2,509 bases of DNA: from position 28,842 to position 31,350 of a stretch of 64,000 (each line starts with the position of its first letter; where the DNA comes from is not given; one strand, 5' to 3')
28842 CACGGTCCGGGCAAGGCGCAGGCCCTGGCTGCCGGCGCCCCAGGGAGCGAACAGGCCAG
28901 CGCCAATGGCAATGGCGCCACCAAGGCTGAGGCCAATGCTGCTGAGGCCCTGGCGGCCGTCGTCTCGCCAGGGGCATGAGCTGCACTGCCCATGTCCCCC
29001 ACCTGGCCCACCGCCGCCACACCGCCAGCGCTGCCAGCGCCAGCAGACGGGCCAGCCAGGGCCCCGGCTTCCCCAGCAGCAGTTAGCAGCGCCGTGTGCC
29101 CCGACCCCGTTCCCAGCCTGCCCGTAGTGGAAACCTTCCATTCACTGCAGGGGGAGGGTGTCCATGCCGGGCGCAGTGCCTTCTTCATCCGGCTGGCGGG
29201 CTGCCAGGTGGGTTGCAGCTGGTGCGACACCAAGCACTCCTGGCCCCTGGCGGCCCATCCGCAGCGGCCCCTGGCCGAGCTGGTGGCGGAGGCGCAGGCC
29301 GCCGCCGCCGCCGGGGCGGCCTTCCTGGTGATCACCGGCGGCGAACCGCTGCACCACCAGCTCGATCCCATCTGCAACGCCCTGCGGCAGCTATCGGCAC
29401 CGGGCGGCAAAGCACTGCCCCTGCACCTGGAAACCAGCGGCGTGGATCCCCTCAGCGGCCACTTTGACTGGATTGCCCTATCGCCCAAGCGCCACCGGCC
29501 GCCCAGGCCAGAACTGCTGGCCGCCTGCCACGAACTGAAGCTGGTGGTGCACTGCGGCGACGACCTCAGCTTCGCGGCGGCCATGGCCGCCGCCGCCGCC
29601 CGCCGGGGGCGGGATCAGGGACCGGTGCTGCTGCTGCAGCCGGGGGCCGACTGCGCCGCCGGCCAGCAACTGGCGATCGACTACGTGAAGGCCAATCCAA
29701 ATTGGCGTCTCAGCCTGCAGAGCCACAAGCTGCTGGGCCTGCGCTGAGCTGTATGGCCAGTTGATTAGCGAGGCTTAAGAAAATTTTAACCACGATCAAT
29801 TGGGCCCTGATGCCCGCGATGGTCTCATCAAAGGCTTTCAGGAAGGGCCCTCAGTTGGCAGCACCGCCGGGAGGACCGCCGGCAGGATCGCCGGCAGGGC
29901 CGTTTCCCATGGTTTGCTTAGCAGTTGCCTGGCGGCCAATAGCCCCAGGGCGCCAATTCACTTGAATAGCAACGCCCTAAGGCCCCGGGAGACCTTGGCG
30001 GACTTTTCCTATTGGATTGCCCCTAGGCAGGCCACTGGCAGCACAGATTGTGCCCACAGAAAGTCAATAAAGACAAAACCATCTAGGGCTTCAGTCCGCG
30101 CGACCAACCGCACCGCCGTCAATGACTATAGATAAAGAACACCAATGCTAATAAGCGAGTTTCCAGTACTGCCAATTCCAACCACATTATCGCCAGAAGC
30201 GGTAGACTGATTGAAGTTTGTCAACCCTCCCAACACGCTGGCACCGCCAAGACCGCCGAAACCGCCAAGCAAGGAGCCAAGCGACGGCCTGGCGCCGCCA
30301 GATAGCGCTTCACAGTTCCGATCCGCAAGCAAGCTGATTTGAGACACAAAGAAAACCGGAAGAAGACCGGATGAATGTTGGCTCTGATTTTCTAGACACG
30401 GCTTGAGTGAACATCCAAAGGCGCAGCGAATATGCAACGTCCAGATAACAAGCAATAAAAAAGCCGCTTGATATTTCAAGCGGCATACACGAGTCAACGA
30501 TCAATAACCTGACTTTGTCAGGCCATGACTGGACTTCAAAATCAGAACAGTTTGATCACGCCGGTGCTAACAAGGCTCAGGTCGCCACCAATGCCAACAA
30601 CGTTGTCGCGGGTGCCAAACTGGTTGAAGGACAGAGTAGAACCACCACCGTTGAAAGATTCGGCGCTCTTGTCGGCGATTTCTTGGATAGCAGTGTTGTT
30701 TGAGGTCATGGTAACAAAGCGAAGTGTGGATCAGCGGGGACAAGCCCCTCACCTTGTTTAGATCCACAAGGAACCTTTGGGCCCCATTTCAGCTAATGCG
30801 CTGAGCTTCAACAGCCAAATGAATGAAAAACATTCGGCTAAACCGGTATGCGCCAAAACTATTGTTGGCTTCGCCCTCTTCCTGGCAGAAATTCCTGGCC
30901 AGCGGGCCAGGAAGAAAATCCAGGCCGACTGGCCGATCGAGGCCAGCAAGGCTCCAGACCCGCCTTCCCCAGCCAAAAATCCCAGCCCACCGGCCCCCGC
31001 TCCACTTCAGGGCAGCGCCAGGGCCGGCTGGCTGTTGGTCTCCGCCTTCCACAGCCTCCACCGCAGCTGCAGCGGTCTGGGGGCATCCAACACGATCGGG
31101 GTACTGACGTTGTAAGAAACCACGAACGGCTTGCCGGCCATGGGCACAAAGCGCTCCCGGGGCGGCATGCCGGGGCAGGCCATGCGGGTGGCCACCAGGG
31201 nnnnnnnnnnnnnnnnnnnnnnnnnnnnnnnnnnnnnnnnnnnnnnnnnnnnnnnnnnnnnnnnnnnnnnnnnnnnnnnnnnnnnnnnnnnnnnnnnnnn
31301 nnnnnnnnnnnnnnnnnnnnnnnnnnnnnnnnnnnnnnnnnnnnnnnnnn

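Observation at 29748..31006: AT-richer islet between queE and ecotin/queC with two paralogous double-glycine-leader peptide genes not resolved by the ORF track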

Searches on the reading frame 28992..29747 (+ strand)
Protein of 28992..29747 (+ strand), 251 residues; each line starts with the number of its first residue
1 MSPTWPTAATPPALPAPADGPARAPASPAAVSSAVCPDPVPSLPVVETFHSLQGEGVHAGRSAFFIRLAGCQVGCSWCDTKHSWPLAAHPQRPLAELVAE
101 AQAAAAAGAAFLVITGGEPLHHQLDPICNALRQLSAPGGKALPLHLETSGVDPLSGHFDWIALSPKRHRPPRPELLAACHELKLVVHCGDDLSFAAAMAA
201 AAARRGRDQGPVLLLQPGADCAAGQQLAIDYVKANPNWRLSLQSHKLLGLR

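Call 9: search_protein_families(library=pfam, max_evalue=10, proteins=[window:28992-29747:+])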
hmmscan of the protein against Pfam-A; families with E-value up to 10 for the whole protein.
window:28992-29747:+ (251 aa): 2 families
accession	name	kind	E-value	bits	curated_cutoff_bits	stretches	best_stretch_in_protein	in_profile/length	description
PF04055.27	Radical_SAM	-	3.4e-08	34.3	29.5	1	69-153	5-89/166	Radical SAM superfamily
PF13353.11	Fer4_12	-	0.00014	22.6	22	1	53-133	2-76/137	4Fe-4S single cluster domain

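Call 10: search_protein_families(library=ncbifam, max_evalue=10, proteins=[window:28992-29747:+])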
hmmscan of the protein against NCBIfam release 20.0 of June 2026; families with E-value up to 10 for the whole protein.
window:28992-29747:+ (251 aa): 19 families
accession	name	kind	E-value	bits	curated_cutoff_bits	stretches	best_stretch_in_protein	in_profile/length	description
TIGR04322.1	rSAM_QueE_Ecoli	equivalog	1.1e-31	110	200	2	49-103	1-55/215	7-carboxy-7-deazaguanine synthase QueE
TIGR04508.1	queE_Cx14CxxC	equivalog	3.6e-27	95.5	240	1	45-251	3-208/208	7-carboxy-7-deazaguanine synthase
TIGR04349.1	rSAM_QueE_gams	hypoth_equivalog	1.8e-19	70.3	300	2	45-151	3-99/210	7-carboxy-7-deazaguanine synthase QueE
TIGR03963.1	rSAM_QueE_Clost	equivalog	1.2e-16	61.1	260.1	1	44-150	2-102/219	putative 7-carboxy-7-deazaguanine synthase QueE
TIGR03365.1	Bsubt_queE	equivalog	4.5e-14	52.6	206.1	1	43-182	3-140/238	7-carboxy-7-deazaguanine synthase QueE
TIGR02495.1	NrdG2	equivalog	9.8e-05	21.8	131.15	1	59-152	14-101/193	anaerobic ribonucleoside-triphosphate reductase activating protein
TIGR02493.1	PFLA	equivalog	0.00023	20.6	231.75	1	50-150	3-103/235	pyruvate formate-lyase-activating protein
TIGR02491.1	NrdG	equivalog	0.00037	20.5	126.1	1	50-134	9-90/154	anaerobic ribonucleoside-triphosphate reductase activating protein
TIGR02666.1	moaA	equivalog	0.0045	16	284.05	1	71-136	20-88/336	GTP 3',8-cyclase MoaA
NF049973.1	radical_Rv1681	equivalog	0.0084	15.1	380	1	71-130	82-141/326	Rv1681 family radical SAM protein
TIGR04466.1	rSAM_BlsE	equivalog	0.025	14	400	1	64-132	5-69/327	cytosylglucuronate decarboxylase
TIGR04251.1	SCM_rSAM_ScmF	equivalog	0.027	13.8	400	1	63-151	6-91/353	SynChlorMet cassette radical SAM/SPASM protein ScmF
NF008356.0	PRK11145.1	equivalog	0.077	12.3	375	1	45-102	3-61/246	pyruvate formate lyase 1-activating protein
TIGR02826.1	RNR_activ_nrdG3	equivalog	0.083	12.7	151.7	1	66-124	20-77/148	anaerobic ribonucleoside-triphosphate reductase activating protein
TIGR01578.1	MiaB-like-B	hypoth_equivalog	0.16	10.7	314.7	1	69-116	141-186/421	tRNA (N(6)-L-threonylcarbamoyladenosine(37)-C(2))-methylthiotransferase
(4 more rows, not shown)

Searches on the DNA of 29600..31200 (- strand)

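Call 6: search_rna_families(source=window, start=29600, end=31200, threshold=evalue, max_evalue=1)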
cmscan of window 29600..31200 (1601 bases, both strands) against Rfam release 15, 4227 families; matches with E-value up to 1: 2.
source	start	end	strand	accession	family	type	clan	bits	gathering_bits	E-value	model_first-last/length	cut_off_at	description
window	30457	30556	-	RF02552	RcsR1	Gene; sRNA;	-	21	60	0.2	1-96/96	no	RcsR1 sRNA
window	30892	30927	+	RF01100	PK-BYV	Cis-reg;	-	19.6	50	0.32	1-40/40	no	3'-terminal pseudoknot in BYV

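Call 77: search_dna_similar(query=window:29748-31006:-, collection=phages, mode=distant, max_rows=5)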
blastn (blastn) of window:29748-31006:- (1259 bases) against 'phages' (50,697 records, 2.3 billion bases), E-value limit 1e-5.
No match.

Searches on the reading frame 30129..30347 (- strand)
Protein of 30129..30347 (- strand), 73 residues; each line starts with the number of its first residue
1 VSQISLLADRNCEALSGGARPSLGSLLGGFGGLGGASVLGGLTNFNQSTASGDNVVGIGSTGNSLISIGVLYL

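Call 9: search_protein_families(library=pfam, max_evalue=10, proteins=[window:30129-30347:-])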
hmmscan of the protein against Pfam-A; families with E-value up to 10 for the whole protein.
seq(73 aa): 0 families

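Call 10: search_protein_families(library=ncbifam, max_evalue=10, proteins=[window:30129-30347:-])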
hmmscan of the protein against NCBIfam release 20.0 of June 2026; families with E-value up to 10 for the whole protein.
seq(73 aa): 0 families

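Call 29: find_homologous_proteins(query=window:30129-30347:-, max_evalue=10)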
Query seq(73 aa) (73 aa): 5 proteins with E <= 10 among 10 candidates.
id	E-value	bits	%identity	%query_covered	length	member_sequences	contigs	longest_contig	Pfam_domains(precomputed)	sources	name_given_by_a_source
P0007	2.2e-33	131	96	100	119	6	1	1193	-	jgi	jgi:hypothetical protein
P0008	8.0e-33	129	96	100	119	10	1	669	-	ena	-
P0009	4.0e-31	124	92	100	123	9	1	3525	-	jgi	jgi:hypothetical protein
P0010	3.7e-27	111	84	100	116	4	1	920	-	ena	-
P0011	9.8e-26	107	86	100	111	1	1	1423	-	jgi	jgi:hypothetical protein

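Call 46: search_protein_representatives(alignment_id=A2)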
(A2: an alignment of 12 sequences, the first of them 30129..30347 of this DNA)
Query: 12 sequences, 69 profile positions. Proteins with E-value up to 0.001 (for the whole library): 4; up to 1e-10: 2; up to 1e-30: 0. The best 4 are listed.
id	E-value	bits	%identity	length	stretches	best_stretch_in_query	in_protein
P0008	3.2e-28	113.5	-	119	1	1-69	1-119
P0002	5.8e-27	109.5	-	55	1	16-69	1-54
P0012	1.2e-08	50.8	-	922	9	22-42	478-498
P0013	1.7e-05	40.7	-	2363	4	8-56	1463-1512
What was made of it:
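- On EbfG-type secreted matrix proteins: A profile search of 1.84 billion representative proteins returns only this lineage plus two low-complexity hits (call 46).
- No sequence homology to anything outside the lineage (call 46).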

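Call 69: predict_structure(alignment_id=A2)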
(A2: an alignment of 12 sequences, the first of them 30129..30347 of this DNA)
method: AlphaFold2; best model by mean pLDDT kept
length: 73 residues; sequences in the alignment: 12
mean_pLDDT: 47.7   pTM: 0.20
mean pLDDT of the five models: 47.7, 46.5, 40.7, 38.1, 36.2
residues with pLDDT >= 90: 0; 70-90: 0; 50-70: 31; < 50: 42
segments of 3 or more residues with pLDDT < 50: 31-55, 59-65, 69-73
pLDDT, mean of each block of 10 residues (from residue 1): 56 52 53 45 42 45 44 36
secondary structure, 60 per line:
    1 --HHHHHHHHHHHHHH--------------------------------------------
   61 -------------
elements in order: H3-16
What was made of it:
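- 30294..30347 (-): ORF-B leader, residues 1-18 (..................), ending in GG. AF2 models residues 3-16 as a helix, but at low confidence (call 69).
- The AF2 model has low confidence (pLDDT 47.7; call 69).
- Tried and rejected: The AF2 model was too poor (pLDDT 47.7) to justify a fold search (call 69).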

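Call 73: search_solved_structures(query=A2, max_evalue=10)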
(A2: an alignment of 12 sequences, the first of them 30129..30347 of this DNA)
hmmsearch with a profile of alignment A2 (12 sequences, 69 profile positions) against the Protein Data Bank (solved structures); distinct sequences matched with E-value up to 10: 1.
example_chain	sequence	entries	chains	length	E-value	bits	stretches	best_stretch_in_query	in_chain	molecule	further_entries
4k3c_A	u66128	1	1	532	1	12.5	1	23-61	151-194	Outer membrane protein assembly factor BamA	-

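Call 74: search_protein_families(library=padloc, max_evalue=10, proteins=[window:30129-30347:-])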
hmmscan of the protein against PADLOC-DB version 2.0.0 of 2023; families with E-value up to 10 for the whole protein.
seq(73 aa): 0 families

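Call 75: find_related_loci(query=A2, collection=metagenome_contigs, flank=10000)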
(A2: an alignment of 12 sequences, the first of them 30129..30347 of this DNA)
Query A2 (73 aa) in metagenome_contigs; peptide patterns used: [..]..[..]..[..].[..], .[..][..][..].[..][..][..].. (x = any residue, [..] = any of these).
422 stretches matched a pattern; 1 encode a relative of the query (tblastn E <= 1e-3); 1 distinct loci.
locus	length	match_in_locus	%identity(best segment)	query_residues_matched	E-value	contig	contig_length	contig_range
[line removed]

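Call 76: find_related_loci(query=A2, collection=viral_contigs, flank=5000)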
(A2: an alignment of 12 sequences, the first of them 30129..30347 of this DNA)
Query A2 (73 aa) in viral_contigs; peptide patterns used: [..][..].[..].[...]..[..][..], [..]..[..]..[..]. (x = any residue, [..] = any of these).
97 stretches matched a pattern, but none encodes a relative of the query by tblastn (E <= 1e-3).

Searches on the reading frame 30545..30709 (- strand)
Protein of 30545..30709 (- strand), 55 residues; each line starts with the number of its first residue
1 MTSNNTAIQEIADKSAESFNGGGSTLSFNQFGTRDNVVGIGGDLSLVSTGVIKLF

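Call 9: search_protein_families(library=pfam, max_evalue=10, proteins=[window:30545-30709:-])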
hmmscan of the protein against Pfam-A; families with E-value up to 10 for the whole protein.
seq(55 aa): 0 families

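Call 10: search_protein_families(library=ncbifam, max_evalue=10, proteins=[window:30545-30709:-])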
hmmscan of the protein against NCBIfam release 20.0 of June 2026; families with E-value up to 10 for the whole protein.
seq(55 aa): 0 families

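Call 11: find_homologous_proteins(query=window:30545-30709:-, max_evalue=10)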
Query seq(55 aa) (55 aa): 6 proteins with E <= 10 among 6 candidates.
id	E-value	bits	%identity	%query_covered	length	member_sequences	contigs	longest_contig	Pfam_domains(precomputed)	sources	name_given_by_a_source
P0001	1.1e-26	108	100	100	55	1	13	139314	-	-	-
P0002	4.1e-22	93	91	100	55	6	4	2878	-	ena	-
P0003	3.6e-21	91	89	100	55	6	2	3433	-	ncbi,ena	-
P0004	2.9e-19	85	80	98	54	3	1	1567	-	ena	-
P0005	3.1e-19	85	84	100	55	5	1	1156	-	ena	-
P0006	9.8e-18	80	78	98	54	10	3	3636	-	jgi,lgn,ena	jgi:hypothetical protein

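Call 14: find_encoding_contigs(protein=P0001, flank=10000, max_places=6)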
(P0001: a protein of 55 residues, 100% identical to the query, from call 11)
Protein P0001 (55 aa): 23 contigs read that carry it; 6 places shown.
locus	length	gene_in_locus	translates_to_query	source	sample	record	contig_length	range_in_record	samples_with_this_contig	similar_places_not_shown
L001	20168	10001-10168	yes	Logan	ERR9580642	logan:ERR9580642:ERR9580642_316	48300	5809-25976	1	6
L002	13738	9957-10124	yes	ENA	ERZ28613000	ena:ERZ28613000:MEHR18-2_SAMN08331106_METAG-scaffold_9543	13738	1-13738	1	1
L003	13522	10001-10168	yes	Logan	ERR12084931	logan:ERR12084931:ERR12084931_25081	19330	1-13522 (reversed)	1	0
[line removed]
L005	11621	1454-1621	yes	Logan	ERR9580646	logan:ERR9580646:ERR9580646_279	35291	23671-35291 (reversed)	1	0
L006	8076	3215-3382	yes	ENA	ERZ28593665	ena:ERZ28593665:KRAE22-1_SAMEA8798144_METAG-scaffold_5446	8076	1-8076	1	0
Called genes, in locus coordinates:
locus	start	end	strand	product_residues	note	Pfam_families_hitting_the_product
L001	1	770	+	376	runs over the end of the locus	PF02653:BPD_transp_2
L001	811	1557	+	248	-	PF02463:SMC_N (faint), PF00005:ABC_tran, PF13304:AAA_21 (faint)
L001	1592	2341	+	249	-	PF00005:ABC_tran, PF13304:AAA_21 (faint)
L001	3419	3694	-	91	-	PF09723:Zn_ribbon_8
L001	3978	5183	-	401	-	PF03069:FmdA_AmdA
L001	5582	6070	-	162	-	-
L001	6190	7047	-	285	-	PF01063:Aminotran_4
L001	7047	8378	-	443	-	PF00425:Chorismate_bind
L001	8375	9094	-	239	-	PF06508:QueC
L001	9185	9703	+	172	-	PF03974:Ecotin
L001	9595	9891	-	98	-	-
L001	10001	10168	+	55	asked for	-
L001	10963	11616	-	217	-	PF04055:Radical_SAM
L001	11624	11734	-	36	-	-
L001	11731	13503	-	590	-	PF06418:CTP_synth_N, PF00117:GATase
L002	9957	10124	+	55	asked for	-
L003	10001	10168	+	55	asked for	-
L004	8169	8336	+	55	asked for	-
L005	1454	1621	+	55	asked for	-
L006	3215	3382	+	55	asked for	-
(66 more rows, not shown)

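Call 15: find_encoding_contigs(protein=P0006, flank=5000, max_places=4)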
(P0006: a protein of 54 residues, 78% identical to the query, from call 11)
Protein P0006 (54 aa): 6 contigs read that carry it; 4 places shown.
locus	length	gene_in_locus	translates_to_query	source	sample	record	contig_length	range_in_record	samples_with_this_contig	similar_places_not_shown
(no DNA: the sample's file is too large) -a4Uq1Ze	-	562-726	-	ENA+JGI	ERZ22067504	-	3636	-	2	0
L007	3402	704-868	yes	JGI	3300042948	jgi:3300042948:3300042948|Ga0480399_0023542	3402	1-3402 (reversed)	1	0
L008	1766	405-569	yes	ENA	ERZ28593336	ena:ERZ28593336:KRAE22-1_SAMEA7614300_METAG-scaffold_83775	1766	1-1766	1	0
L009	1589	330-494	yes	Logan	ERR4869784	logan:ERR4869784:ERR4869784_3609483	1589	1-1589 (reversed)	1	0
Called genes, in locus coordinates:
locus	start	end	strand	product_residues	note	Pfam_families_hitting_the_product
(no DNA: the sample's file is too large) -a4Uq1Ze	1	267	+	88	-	?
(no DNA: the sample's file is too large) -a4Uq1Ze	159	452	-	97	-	-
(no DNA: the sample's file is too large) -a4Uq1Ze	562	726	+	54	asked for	-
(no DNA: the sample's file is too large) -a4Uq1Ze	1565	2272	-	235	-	PF04055:Radical_SAM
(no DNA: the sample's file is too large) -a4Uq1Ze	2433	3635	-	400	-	?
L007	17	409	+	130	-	PF03974:Ecotin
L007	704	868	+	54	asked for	-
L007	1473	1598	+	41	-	-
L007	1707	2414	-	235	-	PF04055:Radical_SAM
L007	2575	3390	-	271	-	PF00117:GATase, PF07722:Peptidase_C26 (faint)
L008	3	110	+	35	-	?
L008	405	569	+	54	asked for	-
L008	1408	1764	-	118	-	?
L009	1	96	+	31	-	?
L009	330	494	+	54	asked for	-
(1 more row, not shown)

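Call 17: find_encoding_contigs(protein=P0002, flank=5000, max_places=3)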
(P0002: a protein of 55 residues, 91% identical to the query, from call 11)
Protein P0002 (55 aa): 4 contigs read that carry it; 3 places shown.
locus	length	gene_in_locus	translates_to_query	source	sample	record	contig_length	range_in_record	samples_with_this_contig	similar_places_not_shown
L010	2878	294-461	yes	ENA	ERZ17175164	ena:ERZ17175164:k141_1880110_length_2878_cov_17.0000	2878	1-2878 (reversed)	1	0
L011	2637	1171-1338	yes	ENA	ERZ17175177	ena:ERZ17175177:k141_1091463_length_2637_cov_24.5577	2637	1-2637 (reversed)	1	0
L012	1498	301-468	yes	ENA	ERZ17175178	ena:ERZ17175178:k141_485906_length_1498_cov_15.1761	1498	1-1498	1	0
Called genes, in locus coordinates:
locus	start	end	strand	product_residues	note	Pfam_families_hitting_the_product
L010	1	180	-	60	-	?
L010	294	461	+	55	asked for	-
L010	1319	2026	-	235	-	PF13353:Fer4_12 (faint), PF04055:Radical_SAM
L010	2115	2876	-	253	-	?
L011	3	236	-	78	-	?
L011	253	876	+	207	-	PF03974:Ecotin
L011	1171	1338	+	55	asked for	-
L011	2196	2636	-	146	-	?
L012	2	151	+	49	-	?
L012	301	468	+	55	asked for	-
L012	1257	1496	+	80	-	?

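Call 18: find_encoding_contigs(protein=P0003, flank=5000, max_places=3)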
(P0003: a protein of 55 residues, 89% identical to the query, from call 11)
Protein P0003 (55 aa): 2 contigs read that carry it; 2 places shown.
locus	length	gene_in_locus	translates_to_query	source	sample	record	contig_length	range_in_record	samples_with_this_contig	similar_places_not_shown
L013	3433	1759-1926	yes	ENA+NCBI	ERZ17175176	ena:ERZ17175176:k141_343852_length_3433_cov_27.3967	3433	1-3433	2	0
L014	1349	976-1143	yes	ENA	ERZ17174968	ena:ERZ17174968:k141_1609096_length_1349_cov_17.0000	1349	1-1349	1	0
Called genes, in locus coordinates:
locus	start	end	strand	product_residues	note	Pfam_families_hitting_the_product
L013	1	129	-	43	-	?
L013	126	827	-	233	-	PF06508:QueC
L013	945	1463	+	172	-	PF03974:Ecotin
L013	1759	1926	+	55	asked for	-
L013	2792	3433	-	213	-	?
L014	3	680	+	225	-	?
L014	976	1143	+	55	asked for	-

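Call 19: find_encoding_contigs(protein=P0004, flank=5000, max_places=3)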
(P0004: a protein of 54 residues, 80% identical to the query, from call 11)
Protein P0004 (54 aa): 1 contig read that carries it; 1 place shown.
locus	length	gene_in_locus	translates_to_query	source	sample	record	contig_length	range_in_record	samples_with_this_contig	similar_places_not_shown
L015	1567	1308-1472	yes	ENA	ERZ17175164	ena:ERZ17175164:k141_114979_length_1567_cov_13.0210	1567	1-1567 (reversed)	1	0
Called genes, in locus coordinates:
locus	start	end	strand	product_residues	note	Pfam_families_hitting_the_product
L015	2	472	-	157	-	?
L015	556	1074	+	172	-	PF03974:Ecotin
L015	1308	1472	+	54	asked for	-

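Call 20: find_encoding_contigs(protein=P0005, flank=5000, max_places=3)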
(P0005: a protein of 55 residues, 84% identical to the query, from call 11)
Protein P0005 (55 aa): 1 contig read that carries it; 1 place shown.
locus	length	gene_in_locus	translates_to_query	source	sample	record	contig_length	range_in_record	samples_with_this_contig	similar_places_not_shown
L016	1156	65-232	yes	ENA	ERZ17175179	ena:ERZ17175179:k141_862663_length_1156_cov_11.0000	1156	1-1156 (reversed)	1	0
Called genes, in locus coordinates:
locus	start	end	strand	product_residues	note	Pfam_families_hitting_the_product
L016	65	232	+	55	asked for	-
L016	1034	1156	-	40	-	?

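Call 28: find_related_loci(query=A1, collection=genome_contigs, flank=10000)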
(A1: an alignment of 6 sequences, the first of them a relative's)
Query A1 (55 aa) in genome_contigs; peptide patterns used: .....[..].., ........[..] (x = any residue, [..] = any of these).
236 stretches matched a pattern; 2 encode a relative of the query (tblastn E <= 1e-3); 2 distinct loci.
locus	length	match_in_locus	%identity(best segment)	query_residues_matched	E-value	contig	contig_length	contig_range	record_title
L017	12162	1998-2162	91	1-55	7e-29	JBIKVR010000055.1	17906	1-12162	MAG: Prochlorococcaceae cyanobacterium isolate ME2015-08-25_3300042365_group6_bin51 Rohwer_bin1356_scaffold_219_c2, whol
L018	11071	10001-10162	80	1-54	4e-25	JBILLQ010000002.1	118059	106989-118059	MAG: Prochlorococcaceae cyanobacterium isolate ME2017-08-05_3300034118_group7_bin84 Rohwer_bin1359_scaffold_9_c1, whole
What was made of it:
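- Tried and rejected: The genome and metagenome DNA scans added only three loci, all from the same lineage (calls 28, 75).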

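Call 74: search_protein_families(library=padloc, max_evalue=10, proteins=[window:30545-30709:-])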
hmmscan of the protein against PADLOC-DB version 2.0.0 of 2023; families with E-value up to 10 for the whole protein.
seq(55 aa): 0 families
